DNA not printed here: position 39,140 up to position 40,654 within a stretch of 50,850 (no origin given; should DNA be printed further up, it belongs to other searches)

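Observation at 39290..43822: Very AT-rich cassette centred on methionine/SAM and aminoacylation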

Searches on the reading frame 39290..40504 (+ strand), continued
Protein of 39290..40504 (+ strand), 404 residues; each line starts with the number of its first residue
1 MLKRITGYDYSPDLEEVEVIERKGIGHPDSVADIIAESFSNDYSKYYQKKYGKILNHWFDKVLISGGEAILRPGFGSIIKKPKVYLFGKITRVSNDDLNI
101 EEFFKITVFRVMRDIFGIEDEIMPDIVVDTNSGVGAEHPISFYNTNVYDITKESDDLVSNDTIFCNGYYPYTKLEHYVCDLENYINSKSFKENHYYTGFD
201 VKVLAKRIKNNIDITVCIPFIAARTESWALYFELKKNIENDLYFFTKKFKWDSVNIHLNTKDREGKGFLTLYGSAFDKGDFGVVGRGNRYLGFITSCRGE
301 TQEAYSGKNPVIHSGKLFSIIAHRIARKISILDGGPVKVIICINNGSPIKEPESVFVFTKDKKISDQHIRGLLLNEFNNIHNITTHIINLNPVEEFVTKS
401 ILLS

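Call 53: search_protein_families(library=ncbifam, proteins=[L026:8283-9638:+, L023:6305-7171:+, L026:7776-8279:+, L026:7229-7789:+, L023:4805-5674:+], max_evalue=0.001)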
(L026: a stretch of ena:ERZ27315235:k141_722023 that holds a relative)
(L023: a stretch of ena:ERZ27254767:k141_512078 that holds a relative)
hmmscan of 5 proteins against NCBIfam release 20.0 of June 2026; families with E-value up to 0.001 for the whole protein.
L026:8283-9638:+ (451 aa): 8 families
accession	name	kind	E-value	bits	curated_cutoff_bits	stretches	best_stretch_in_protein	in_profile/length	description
TIGR00464.1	gltX_bact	equivalog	3.9e-40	138.1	289.95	2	148-349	153-350/470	glutamate--tRNA ligase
TIGR03838.1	queuosine_YadB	equivalog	2.4e-21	76.3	276.7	1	147-239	139-228/272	tRNA glutamyl-Q(34) synthetase GluQRS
NF004314.0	PRK05710.1-3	equivalog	3.8e-21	75.7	256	1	147-240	142-232/297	tRNA glutamyl-Q(34) synthetase GluQRS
NF004315.1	PRK05710.1-4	equivalog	1.8e-20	73.5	250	2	172-239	179-246/274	tRNA glutamyl-Q(34) synthetase GluQRS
NF004313.0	PRK05710.1-2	equivalog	7.8e-15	54.8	380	1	147-239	151-240/299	tRNA glutamyl-Q(34) synthetase GluQRS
NF004312.0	PRK05710.1-1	equivalog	8.7e-12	45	453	1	149-241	148-237/306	tRNA glutamyl-Q(34) synthetase GluQRS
NF003169.0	PRK04156.1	equivalog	7.4e-10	38.1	516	1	183-223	282-322/567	glutamate--tRNA ligase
TIGR00463.1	gltX_arch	equivalog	1.2e-09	37.3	401.75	1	184-230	273-319/560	glutamate--tRNA ligase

L023:6305-7171:+ (288 aa): 10 families
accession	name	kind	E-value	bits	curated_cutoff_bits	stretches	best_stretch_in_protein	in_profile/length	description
TIGR00464.1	gltX_bact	equivalog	2.2e-116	389.6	289.95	2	102-281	139-317/470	glutamate--tRNA ligase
NF004314.0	PRK05710.1-3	equivalog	5.9e-61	206.4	256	2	103-253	131-276/297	tRNA glutamyl-Q(34) synthetase GluQRS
TIGR03838.1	queuosine_YadB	equivalog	4.4e-60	203.4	276.7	2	103-247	128-267/272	tRNA glutamyl-Q(34) synthetase GluQRS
NF004315.1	PRK05710.1-4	equivalog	5.4e-59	199.8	250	2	11-102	2-94/274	tRNA glutamyl-Q(34) synthetase GluQRS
NF004313.0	PRK05710.1-2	equivalog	1.8e-44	152.1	380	2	112-214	149-252/299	tRNA glutamyl-Q(34) synthetase GluQRS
NF003169.0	PRK04156.1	equivalog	8.8e-39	133.6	516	2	5-115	99-211/567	glutamate--tRNA ligase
NF004312.0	PRK05710.1-1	equivalog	2.5e-37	128.9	453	2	101-217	133-250/306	tRNA glutamyl-Q(34) synthetase GluQRS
TIGR00463.1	gltX_arch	equivalog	1.7e-33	116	401.75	2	3-105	89-191/560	glutamate--tRNA ligase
NF011291.0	PRK14703.1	equivalog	2.4e-15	55.9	681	1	5-97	28-122/769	glutamine--tRNA ligase/YqeY domain fusion protein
TIGR00440.1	glnS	equivalog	3.4e-11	42.7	425.8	1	10-75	3-68/524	glutamine--tRNA ligase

L026:7776-8279:+ (167 aa): 0 families

L026:7229-7789:+ (186 aa): 1 family
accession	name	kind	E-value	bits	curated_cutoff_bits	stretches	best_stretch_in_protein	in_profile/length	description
NF003642.0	PRK05282.1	equivalog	2.5e-06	27.2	156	1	3-127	2-128/233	dipeptidase PepE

L023:4805-5674:+ (289 aa): 1 family
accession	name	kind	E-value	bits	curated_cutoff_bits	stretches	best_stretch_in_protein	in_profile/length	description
TIGR03032.1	TIGR03032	hypoth_equivalog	4.5e-11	42.3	251.5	1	78-244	101-263/335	TIGR03032 family protein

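Call 57: search_protein_families(library=padloc, proteins=[window:39290-40504:+], max_evalue=0.01)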
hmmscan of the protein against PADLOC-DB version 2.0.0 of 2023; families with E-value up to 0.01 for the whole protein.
window:39290-40504:+ (404 aa): 0 families

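Call 71: search_protein_families(library=pfam, proteins=[L026:7776-8279:+], max_evalue=1)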
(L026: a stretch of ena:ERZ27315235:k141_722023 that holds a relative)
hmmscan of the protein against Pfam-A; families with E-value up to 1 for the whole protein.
L026:7776-8279:+ (167 aa): 2 families
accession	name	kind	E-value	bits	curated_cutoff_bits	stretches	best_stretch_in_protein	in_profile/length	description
PF15542.11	Ntox50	-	0.027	15.6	22.2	1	98-154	19-71/92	Bacterial toxin 50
PF18263.7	MCM6_C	-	0.077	13.6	23.7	1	106-150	30-71/107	MCM6 C-terminal winged-helix domain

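Call 82: search_protein_families(library=pfam, proteins=[L023:7168-8460:+], max_evalue=0.01)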
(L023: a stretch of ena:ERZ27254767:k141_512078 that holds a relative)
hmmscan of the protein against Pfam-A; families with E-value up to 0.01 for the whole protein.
L023:7168-8460:+ (430 aa): 4 families
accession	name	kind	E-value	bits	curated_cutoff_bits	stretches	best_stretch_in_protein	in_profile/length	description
PF01551.29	Peptidase_M23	-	6.4e-23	81.2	28.7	1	281-389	1-88/96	Peptidase family M23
PF10473.14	CENP-F_leu_zip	-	0.00012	22.6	34.5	1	26-116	35-125/140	Leucine-rich repeats of kinetochore protein Cenp-F/LEK1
PF19220.6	Rod_CreS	-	0.001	18.6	100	1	25-118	79-172/359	Crescentin, rod domain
PF04949.18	Transcrip_act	-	0.0016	18.8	27.5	1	34-110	38-111/154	Transcriptional activator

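Call 83: find_encoding_contigs(protein=P0163, flank=6000, max_places=1)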
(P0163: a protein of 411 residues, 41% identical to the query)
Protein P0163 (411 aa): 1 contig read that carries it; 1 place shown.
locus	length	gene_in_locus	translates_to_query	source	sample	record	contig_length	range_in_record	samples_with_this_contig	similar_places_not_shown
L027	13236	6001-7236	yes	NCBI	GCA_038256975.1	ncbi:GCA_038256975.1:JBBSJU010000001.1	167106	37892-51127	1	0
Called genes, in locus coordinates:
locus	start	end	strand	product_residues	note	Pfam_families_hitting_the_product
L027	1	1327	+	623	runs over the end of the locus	PF13439:Glyco_transf_4, PF13692:Glyco_trans_1_4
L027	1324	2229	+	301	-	PF00535:Glycos_transf_2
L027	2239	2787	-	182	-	PF01712:dNK (faint), PF02223:Thymidylate_kin, PF13207:AAA_17 (weak), PF13238:AAA_18, PF13521:AAA_28 (weak)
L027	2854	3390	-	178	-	PF13328:HD_4, PF01966:HD (weak)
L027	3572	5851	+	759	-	-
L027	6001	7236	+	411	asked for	PF01941:AdoMet_Synthase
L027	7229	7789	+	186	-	PF03575:Peptidase_S51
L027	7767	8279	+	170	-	-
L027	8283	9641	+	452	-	PF00749:tRNA-synt_1c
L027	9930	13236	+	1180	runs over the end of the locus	PF13884:Peptidase_S74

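Call 84: find_encoding_contigs(protein=P0153, flank=6000, max_places=1)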
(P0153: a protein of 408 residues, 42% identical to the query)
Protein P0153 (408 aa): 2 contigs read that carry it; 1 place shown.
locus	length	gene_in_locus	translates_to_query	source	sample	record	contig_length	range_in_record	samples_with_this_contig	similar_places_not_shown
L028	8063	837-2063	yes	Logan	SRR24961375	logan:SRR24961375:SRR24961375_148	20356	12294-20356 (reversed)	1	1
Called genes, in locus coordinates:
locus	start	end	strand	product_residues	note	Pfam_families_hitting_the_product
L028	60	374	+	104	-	-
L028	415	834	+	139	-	-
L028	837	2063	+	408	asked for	PF01941:AdoMet_Synthase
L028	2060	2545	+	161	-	-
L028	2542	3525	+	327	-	PF00749:tRNA-synt_1c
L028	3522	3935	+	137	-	-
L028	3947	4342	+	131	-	PF03073:TspO_MBR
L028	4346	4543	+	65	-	-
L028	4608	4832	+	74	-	PF00581:Rhodanese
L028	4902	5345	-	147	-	-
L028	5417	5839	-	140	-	-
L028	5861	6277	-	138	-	-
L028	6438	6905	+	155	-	-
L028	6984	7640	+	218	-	PF25182:NonGDSL (weak), PF00657:Lipase_GDSL, PF13472:Lipase_GDSL_2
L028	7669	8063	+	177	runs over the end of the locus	PF01863:YgjP-like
